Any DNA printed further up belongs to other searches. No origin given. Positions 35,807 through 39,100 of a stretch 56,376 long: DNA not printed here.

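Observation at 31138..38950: Complementary asymmetric HdrA halves, split in module 1 and fused in module 2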

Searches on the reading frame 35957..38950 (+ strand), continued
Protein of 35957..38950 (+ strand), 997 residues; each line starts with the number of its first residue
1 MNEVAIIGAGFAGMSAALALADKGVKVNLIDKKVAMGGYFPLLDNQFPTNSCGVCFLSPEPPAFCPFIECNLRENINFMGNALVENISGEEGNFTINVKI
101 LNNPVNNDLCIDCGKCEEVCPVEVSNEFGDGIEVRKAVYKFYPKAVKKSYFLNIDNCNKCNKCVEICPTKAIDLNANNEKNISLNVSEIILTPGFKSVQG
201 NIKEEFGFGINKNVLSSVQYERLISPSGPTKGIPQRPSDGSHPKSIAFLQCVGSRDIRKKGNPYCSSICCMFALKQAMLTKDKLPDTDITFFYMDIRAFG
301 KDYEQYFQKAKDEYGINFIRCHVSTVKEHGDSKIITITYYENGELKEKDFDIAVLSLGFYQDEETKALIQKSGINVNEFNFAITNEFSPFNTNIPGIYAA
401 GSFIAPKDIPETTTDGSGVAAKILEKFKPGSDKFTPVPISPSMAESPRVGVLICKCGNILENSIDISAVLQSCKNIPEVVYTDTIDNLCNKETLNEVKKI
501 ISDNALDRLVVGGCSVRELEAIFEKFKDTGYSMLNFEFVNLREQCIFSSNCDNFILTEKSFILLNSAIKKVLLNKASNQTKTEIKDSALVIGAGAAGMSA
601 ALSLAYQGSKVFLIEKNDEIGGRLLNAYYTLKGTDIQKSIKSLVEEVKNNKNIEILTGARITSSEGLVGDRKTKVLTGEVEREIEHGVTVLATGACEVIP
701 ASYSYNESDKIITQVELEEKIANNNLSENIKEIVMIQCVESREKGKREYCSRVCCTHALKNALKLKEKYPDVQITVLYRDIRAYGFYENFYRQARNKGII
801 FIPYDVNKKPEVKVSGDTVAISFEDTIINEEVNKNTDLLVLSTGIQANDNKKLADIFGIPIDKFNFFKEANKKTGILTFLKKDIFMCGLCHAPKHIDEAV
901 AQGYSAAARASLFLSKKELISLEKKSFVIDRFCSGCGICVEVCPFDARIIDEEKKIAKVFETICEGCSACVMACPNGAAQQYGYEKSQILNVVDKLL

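Call 23: find_homologous_proteins(query=window:35957-38950:+, max_evalue=1e-20)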
Query window:35957-38950:+ (997 aa): 7792 proteins with E <= 1e-20 among 8000 candidates; the best 120 are listed.
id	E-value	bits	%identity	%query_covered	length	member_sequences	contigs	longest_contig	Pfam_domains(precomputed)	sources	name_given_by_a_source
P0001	0.0e+0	2252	100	100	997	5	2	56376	PF14697.12,PF13450.13,PF07992.21,PF12837.13,PF00070.34,PF03486.21,PF13484.12,PF13534.12,PF01266.31,PF00890.31,PF13738.13,PF25160.2,PF13237.12,PF02737.25,PF12838.13,PF01134.29,PF01494.26,PF12831.14,PF01946.24,PF12797.13,PF00037.33,PF01262.28,PF13183.12,PF13187.12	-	-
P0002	0.0e+0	1822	78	100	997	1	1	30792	PF14697.12,PF13450.13,PF07992.21,PF12837.13,PF00070.34,PF03486.21,PF13484.12,PF12800.13,PF01266.31,PF00890.31,PF13738.13,PF25160.2,PF13237.12,PF12838.13,PF13454.13,PF01134.29,PF01494.26,PF12831.14,PF01946.24,PF12797.13,PF00037.33,PF01262.28,PF13183.12,PF13187.12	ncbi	-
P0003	0.0e+0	1771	76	100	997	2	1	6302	PF14697.12,PF13450.13,PF07992.21,PF12837.13,PF00070.34,PF03486.21,PF13484.12,PF01266.31,PF00890.31,PF13738.13,PF25160.2,PF13237.12,PF02737.25,PF12838.13,PF13454.13,PF01134.29,PF01494.26,PF12831.14,PF01946.24,PF01593.31,PF12797.13,PF00037.33,PF01262.28,PF13183.12,PF13187.12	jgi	-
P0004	0.0e+0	1659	72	100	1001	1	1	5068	PF14697.12,PF13450.13,PF07992.21,PF12837.13,PF00070.34,PF03486.21,PF12798.13,PF13484.12,PF01266.31,PF00890.31,PF13738.13,PF25160.2,PF13237.12,PF03721.21,PF02737.25,PF17179.10,PF12838.13,PF13454.13,PF01134.29,PF01494.26,PF12831.14,PF01946.24,PF01593.31,PF12797.13,PF00037.33,PF13183.12,PF13187.12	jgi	-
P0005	0.0e+0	1644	71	100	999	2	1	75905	PF14697.12,PF13450.13,PF07992.21,PF12837.13,PF00070.34,PF03486.21,PF13746.12,PF13484.12,PF13534.12,PF12800.13,PF01266.31,PF00890.31,PF13738.13,PF25160.2,PF13237.12,PF03721.21,PF02737.25,PF12838.13,PF13454.13,PF01134.29,PF01494.26,PF12831.14,PF01946.24,PF01593.31,PF12797.13,PF00037.33,PF01262.28,PF13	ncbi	-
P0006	0.0e+0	1543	66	100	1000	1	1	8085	PF13450.13,PF07992.21,PF12837.13,PF00070.34,PF03486.21,PF13746.12,PF13484.12,PF13534.12,PF01266.31,PF00890.31,PF13738.13,PF25160.2,PF13237.12,PF17179.10,PF12838.13,PF13454.13,PF01134.29,PF01494.26,PF12831.14,PF01946.24,PF01593.31,PF12797.13,PF00037.33,PF01262.28,PF13183.12,PF13187.12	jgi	jgi:heterodisulfide reductase subunit A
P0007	0.0e+0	1543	66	100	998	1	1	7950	PF13450.13,PF07992.21,PF12837.13,PF00070.34,PF03486.21,PF13484.12,PF01266.31,PF00890.31,PF13738.13,PF25160.2,PF13237.12,PF17179.10,PF12838.13,PF13454.13,PF01134.29,PF01494.26,PF12831.14,PF01946.24,PF01593.31,PF12797.13,PF00037.33,PF01262.28,PF13183.12,PF13187.12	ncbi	-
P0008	0.0e+0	1516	65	100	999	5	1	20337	PF14697.12,PF13450.13,PF07992.21,PF12837.13,PF00070.34,PF03486.21,PF13484.12,PF12838.13,PF01134.29,PF01494.26,PF12831.14,PF01946.24,PF01266.31,PF01593.31,PF12797.13,PF00890.31,PF00037.33,PF13738.13,PF01262.28,PF25160.2,PF13237.12,PF13183.12,PF13187.12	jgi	jgi:heterodisulfide reductase subunit A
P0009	0.0e+0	1516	66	100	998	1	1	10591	PF14697.12,PF17179.10,PF13450.13,PF07992.21,PF12837.13,PF00070.34,PF03486.21,PF13484.12,PF12838.13,PF01134.29,PF01494.26,PF12831.14,PF01946.24,PF01266.31,PF01593.31,PF12797.13,PF00890.31,PF00037.33,PF13738.13,PF01262.28,PF25160.2,PF13237.12,PF13187.12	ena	-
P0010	0.0e+0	1514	64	100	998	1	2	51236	PF14697.12,PF17179.10,PF13450.13,PF07992.21,PF12837.13,PF00070.34,PF03486.21,PF13484.12,PF12838.13,PF01134.29,PF01494.26,PF12831.14,PF01946.24,PF01266.31,PF01593.31,PF12797.13,PF00890.31,PF00037.33,PF13738.13,PF25160.2,PF13237.12,PF13183.12,PF13187.12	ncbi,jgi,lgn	-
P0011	0.0e+0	1059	48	100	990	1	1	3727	PF14697.12,PF13450.13,PF07992.21,PF12837.13,PF00070.34,PF03486.21,PF13484.12,PF12838.13,PF12800.13,PF01134.29,PF01494.26,PF12831.14,PF01946.24,PF01266.31,PF12797.13,PF00890.31,PF00037.33,PF13738.13,PF01262.28,PF25160.2,PF13237.12,PF13183.12,PF13187.12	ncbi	-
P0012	0.0e+0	1047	47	99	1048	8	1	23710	PF14697.12,PF13450.13,PF07992.21,PF12837.13,PF00070.34,PF03486.21,PF13484.12,PF12838.13,PF01134.29,PF01494.26,PF12831.14,PF01946.24,PF01266.31,PF01593.31,PF12797.13,PF00890.31,PF00037.33,PF13738.13,PF01262.28,PF25160.2,PF13237.12,PF13183.12,PF13187.12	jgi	jgi:heterodisulfide reductase subunit A2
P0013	0.0e+0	1021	45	100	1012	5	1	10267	PF14697.12,PF13241.13,PF13450.13,PF07992.21,PF12837.13,PF00070.34,PF03486.21,PF13484.12,PF13534.12,PF12800.13,PF01266.31,PF00890.31,PF13738.13,PF25160.2,PF13237.12,PF12838.13,PF13454.13,PF01134.29,PF01494.26,PF12831.14,PF01946.24,PF01593.31,PF12797.13,PF00037.33,PF13183.12,PF13187.12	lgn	-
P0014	0.0e+0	1018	46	100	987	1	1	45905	PF14697.12,PF13450.13,PF07992.21,PF12837.13,PF03486.21,PF13484.12,PF12838.13,PF01134.29,PF01494.26,PF12831.14,PF01946.24,PF01266.31,PF01593.31,PF12797.13,PF00890.31,PF00037.33,PF01262.28,PF25160.2,PF13237.12,PF13187.12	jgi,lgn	jgi:heterodisulfide reductase subunit A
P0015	0.0e+0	1015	45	100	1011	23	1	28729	PF14697.12,PF13241.13,PF13450.13,PF07992.21,PF12837.13,PF00070.34,PF03486.21,PF13484.12,PF13534.12,PF12800.13,PF01266.31,PF00890.31,PF13738.13,PF25160.2,PF13237.12,PF17179.10,PF12838.13,PF13454.13,PF01134.29,PF01494.26,PF12831.14,PF01946.24,PF01593.31,PF12797.13,PF00037.33,PF13183.12,PF13187.12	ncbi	-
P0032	2.5e-285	967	43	100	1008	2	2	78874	PF14697.12,PF13450.13,PF07992.21,PF12837.13,PF00070.34,PF03486.21,PF13484.12,PF13534.12,PF12800.13,PF01266.31,PF00890.31,PF13738.13,PF25160.2,PF13237.12,PF12838.13,PF01134.29,PF01494.26,PF12831.14,PF01946.24,PF01593.31,PF12797.13,PF00037.33,PF13183.12,PF13187.12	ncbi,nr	ncbi:MAG: CoB--CoM heterodisulfide reductase iron-sulfur subunit A family protein [Deltaproteobacter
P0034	2.3e-284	964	43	100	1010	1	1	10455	PF14697.12,PF13450.13,PF07992.21,PF12837.13,PF00070.34,PF03486.21,PF13484.12,PF13534.12,PF13459.12,PF12800.13,PF01266.31,PF00890.31,PF13738.13,PF25160.2,PF13237.12,PF17179.10,PF12838.13,PF01134.29,PF01494.26,PF12831.14,PF01946.24,PF01593.31,PF12797.13,PF00037.33,PF13183.12,PF13187.12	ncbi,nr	ncbi:MAG: CoB--CoM heterodisulfide reductase iron-sulfur subunit A family protein [Spirochaetales ba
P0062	8.4e-277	939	44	99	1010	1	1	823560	PF14697.12,PF13450.13,PF07992.21,PF12837.13,PF00070.34,PF03486.21,PF13484.12,PF12838.13,PF01134.29,PF01494.26,PF12831.14,PF01266.31,PF12797.13,PF00890.31,PF00037.33,PF13738.13,PF01262.28,PF13237.12,PF13183.12,PF13187.12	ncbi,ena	-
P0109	1.6e-273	928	43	99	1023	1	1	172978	PF14697.12,PF13450.13,PF07992.21,PF12837.13,PF00070.34,PF03486.21,PF12838.13,PF01134.29,PF01494.26,PF12831.14,PF01266.31,PF12797.13,PF00890.31,PF00037.33,PF13738.13,PF01262.28,PF13237.12,PF13183.12,PF13187.12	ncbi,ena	-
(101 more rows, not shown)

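Call 34: find_encoding_contigs(protein=P0032, flank=10000, max_places=2)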
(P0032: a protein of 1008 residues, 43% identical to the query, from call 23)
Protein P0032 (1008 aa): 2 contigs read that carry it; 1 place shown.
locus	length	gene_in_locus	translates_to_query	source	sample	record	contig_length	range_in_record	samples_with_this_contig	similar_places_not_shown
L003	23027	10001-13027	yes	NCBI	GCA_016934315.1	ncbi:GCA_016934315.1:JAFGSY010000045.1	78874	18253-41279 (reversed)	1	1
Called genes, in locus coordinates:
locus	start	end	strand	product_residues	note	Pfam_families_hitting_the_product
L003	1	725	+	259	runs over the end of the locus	PF00378:ECH_1, PF16113:ECH_2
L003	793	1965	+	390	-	PF00682:HMGL-like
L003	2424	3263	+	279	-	PF05681:Fumerase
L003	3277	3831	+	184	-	PF05683:Fumerase_C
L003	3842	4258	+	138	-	PF13183:Fer4_8, PF13187:Fer4_9 (weak), PF13534:Fer4_17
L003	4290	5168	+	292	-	PF02754:CCG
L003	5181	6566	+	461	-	PF07992:Pyr_redox_2 (weak), PF01134:GIDA (faint), PF01266:DAO (faint), PF12831:FAD_oxidored (weak), PF13450:NAD_binding_8 (weak), PF12797:Fer4_2 (weak), PF00037:Fer4, PF12838:Fer4_7, +3 more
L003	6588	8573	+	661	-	PF00890:FAD_binding_2, PF01266:DAO, PF07992:Pyr_redox_2 (weak), PF12831:FAD_oxidored, PF13450:NAD_binding_8, PF00037:Fer4 (weak), PF13237:Fer4_10, PF12838:Fer4_7, +8 more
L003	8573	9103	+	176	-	PF13183:Fer4_8, PF13187:Fer4_9, PF13534:Fer4_17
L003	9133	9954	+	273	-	PF02754:CCG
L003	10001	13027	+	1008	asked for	PF12838:Fer4_7, PF13183:Fer4_8, PF13187:Fer4_9, PF13237:Fer4_10, PF00890:FAD_binding_2, PF01266:DAO, PF07992:Pyr_redox_2, PF13450:NAD_binding_8, +26 more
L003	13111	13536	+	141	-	PF02662:FlpD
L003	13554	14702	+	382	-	PF13183:Fer4_8 (weak), PF13534:Fer4_17 (weak)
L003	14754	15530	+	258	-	PF13534:Fer4_17 (faint), PF12838:Fer4_7, PF13183:Fer4_8 (weak), PF13187:Fer4_9, PF13237:Fer4_10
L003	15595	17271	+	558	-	PF00890:FAD_binding_2, PF01266:DAO (weak), PF03486:HI0933_like (weak), PF07992:Pyr_redox_2 (faint), PF12831:FAD_oxidored (faint)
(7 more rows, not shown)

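Call 35: find_encoding_contigs(protein=P0010, flank=10000, max_places=2)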
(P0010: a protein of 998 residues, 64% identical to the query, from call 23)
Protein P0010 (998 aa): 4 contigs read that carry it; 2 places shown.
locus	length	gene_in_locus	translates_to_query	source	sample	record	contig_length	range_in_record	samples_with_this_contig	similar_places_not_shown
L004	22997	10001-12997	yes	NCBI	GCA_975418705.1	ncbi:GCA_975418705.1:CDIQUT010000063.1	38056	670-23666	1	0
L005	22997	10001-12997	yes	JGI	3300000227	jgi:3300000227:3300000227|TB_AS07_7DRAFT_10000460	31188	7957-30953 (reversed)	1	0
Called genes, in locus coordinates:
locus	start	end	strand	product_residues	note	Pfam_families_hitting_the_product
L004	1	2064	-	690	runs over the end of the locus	PF00133:tRNA-synt_1, PF01921:tRNA-synt_1f (faint), PF09334:tRNA-synt_1g, PF01406:tRNA-synt_1e (weak), PF19303:Anticodon_3, PF01588:tRNA_bind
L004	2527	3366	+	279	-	PF05681:Fumerase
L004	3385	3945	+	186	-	PF05683:Fumerase_C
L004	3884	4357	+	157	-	PF13183:Fer4_8, PF13187:Fer4_9 (weak), PF13534:Fer4_17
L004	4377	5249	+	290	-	PF02754:CCG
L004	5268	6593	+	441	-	PF00890:FAD_binding_2 (weak), PF07992:Pyr_redox_2 (faint), PF12831:FAD_oxidored (weak), PF13450:NAD_binding_8 (weak), PF13237:Fer4_10 (faint), PF13484:Fer4_16 (faint), PF00037:Fer4 (weak), PF12838:Fer4_7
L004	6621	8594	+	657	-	PF00890:FAD_binding_2 (weak), PF01266:DAO (weak), PF03486:HI0933_like (weak), PF12831:FAD_oxidored (weak), PF13450:NAD_binding_8 (weak), PF00037:Fer4 (weak), PF12838:Fer4_7 (weak), PF13237:Fer4_10, +7 more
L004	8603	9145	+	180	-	PF13237:Fer4_10 (weak), PF13183:Fer4_8, PF12838:Fer4_7 (faint), PF13187:Fer4_9, PF13534:Fer4_17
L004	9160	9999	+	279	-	PF02754:CCG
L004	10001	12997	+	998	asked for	PF12838:Fer4_7 (weak), PF13183:Fer4_8 (weak), PF13187:Fer4_9 (weak), PF13237:Fer4_10 (weak), PF00037:Fer4 (weak), PF00890:FAD_binding_2, PF07992:Pyr_redox_2, PF13450:NAD_binding_8, +18 more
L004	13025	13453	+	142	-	PF02662:FlpD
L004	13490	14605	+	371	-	PF00037:Fer4 (faint), PF13534:Fer4_17 (faint), PF13183:Fer4_8, PF13237:Fer4_10 (weak)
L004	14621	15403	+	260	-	PF13534:Fer4_17 (faint), PF00037:Fer4 (faint), PF12838:Fer4_7, PF13183:Fer4_8 (weak), PF13187:Fer4_9, PF13237:Fer4_10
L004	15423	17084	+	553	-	PF01946:Thi4 (faint), PF00890:FAD_binding_2, PF01266:DAO (weak), PF03486:HI0933_like (faint), PF07992:Pyr_redox_2 (faint)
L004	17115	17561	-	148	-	-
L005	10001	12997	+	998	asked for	PF12838:Fer4_7 (weak), PF13183:Fer4_8 (weak), PF13187:Fer4_9 (weak), PF13237:Fer4_10 (weak), PF00037:Fer4 (weak), PF00890:FAD_binding_2, PF07992:Pyr_redox_2, PF13450:NAD_binding_8, +18 more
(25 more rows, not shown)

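Call 36: list_cluster_members(proteins=[P0002, P0005, P0007, P0010, P0125, P0124, P0011, P0015, P0062, P0109])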
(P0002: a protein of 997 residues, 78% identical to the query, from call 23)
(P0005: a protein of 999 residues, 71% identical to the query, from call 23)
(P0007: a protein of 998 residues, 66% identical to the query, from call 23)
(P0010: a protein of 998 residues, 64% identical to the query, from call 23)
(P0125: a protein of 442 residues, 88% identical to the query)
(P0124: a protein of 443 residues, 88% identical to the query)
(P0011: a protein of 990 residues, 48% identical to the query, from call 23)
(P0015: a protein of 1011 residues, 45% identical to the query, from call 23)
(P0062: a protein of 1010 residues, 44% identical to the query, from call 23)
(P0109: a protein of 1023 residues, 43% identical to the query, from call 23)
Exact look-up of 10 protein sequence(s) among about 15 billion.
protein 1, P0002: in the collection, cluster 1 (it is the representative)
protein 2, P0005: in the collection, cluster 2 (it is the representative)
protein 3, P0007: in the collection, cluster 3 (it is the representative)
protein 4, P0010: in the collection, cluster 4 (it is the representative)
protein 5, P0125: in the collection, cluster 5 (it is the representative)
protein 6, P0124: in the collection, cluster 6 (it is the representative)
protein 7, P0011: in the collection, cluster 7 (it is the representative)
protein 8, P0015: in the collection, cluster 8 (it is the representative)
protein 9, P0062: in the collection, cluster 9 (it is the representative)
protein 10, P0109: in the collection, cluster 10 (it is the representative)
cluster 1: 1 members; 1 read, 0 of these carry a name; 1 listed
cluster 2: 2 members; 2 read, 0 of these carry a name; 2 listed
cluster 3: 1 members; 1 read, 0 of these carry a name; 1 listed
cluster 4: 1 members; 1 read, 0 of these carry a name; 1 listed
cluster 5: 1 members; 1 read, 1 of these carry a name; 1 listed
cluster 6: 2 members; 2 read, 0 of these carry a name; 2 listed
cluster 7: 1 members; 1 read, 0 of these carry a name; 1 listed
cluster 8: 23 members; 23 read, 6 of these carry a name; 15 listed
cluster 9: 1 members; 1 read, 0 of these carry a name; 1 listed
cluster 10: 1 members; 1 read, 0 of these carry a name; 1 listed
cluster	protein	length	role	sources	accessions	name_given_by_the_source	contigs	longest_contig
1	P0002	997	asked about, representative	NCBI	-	-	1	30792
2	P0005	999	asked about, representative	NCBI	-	-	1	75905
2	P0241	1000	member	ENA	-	-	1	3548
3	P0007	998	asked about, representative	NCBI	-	-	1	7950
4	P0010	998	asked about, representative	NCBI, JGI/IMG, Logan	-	-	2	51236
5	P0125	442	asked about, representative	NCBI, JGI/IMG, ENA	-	heterodisulfide reductase subunit A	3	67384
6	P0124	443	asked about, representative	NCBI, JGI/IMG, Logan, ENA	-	-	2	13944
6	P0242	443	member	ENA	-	-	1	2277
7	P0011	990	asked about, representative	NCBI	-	-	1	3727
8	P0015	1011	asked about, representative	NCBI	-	-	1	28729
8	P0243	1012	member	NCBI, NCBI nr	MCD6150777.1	MAG: CoB--CoM heterodisulfide reductase iron-sulfur subunit A family protein ... | CoB--CoM heterodisulfide reductase iron-sulfur subunit A family protein [Candidatus ...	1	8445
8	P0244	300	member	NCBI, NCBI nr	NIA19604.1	MAG: 4Fe-4S dicluster domain-containing protein, partial [Xanthomonadaceae bacterium] | 4Fe-4S dicluster domain-containing protein [Xanthomonadaceae bacterium]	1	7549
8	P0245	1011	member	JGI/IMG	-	heterodisulfide reductase subunit A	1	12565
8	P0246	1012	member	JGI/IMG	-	heterodisulfide reductase subunit A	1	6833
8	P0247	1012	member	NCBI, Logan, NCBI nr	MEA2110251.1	MAG: FAD-dependent oxidoreductase [Pseudomonadota bacterium] | FAD-dependent oxidoreductase [Pseudomonadota bacterium]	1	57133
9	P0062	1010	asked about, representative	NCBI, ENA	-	-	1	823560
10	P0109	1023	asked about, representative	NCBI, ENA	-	-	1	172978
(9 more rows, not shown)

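Call 50: find_encoding_contigs(protein=P0062, flank=10000, max_places=1)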
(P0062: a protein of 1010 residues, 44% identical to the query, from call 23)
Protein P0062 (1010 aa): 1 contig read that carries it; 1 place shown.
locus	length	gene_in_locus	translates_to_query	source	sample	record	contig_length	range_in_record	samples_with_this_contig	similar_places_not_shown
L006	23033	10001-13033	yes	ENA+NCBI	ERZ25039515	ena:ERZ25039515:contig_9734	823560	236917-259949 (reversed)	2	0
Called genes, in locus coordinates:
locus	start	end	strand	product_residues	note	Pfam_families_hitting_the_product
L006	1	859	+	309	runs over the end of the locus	PF00056:Ldh_1_N, PF02866:Ldh_1_C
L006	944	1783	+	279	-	PF05681:Fumerase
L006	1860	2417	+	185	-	PF05683:Fumerase_C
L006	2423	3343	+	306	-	PF01040:UbiA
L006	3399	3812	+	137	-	PF13484:Fer4_16 (faint), PF13187:Fer4_9, PF13237:Fer4_10 (faint), PF13183:Fer4_8, PF12838:Fer4_7 (weak), PF13534:Fer4_17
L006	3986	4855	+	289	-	PF02754:CCG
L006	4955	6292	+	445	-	PF00890:FAD_binding_2 (faint), PF01593:Amino_oxidase (faint), PF12831:FAD_oxidored (weak), PF13450:NAD_binding_8, PF12838:Fer4_7 (faint), PF00037:Fer4 (weak), PF07992:Pyr_redox_2 (weak)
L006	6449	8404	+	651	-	PF00890:FAD_binding_2 (weak), PF01266:DAO (weak), PF07992:Pyr_redox_2 (weak), PF12831:FAD_oxidored (weak), PF13450:NAD_binding_8 (weak), PF00037:Fer4 (weak), PF12838:Fer4_7, PF13237:Fer4_10, +9 more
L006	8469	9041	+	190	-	PF13183:Fer4_8, PF13237:Fer4_10 (faint), PF13187:Fer4_9, PF13534:Fer4_17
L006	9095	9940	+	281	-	PF02754:CCG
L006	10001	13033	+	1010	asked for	PF13450:NAD_binding_8 (weak), PF12838:Fer4_7 (weak), PF13187:Fer4_9, PF07992:Pyr_redox_2, PF00890:FAD_binding_2 (weak), PF07992:Pyr_redox_2, PF13738:Pyr_redox_3 (weak), PF13450:NAD_binding_8, +15 more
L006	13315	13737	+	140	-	PF02662:FlpD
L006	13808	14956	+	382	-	PF13183:Fer4_8 (weak)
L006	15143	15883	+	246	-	PF13534:Fer4_17 (faint), PF14691:Fer4_20 (weak), PF12838:Fer4_7 (weak), PF13183:Fer4_8 (weak), PF13187:Fer4_9, PF13237:Fer4_10 (weak)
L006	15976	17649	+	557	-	PF00890:FAD_binding_2, PF03486:HI0933_like (faint), PF07992:Pyr_redox_2 (weak)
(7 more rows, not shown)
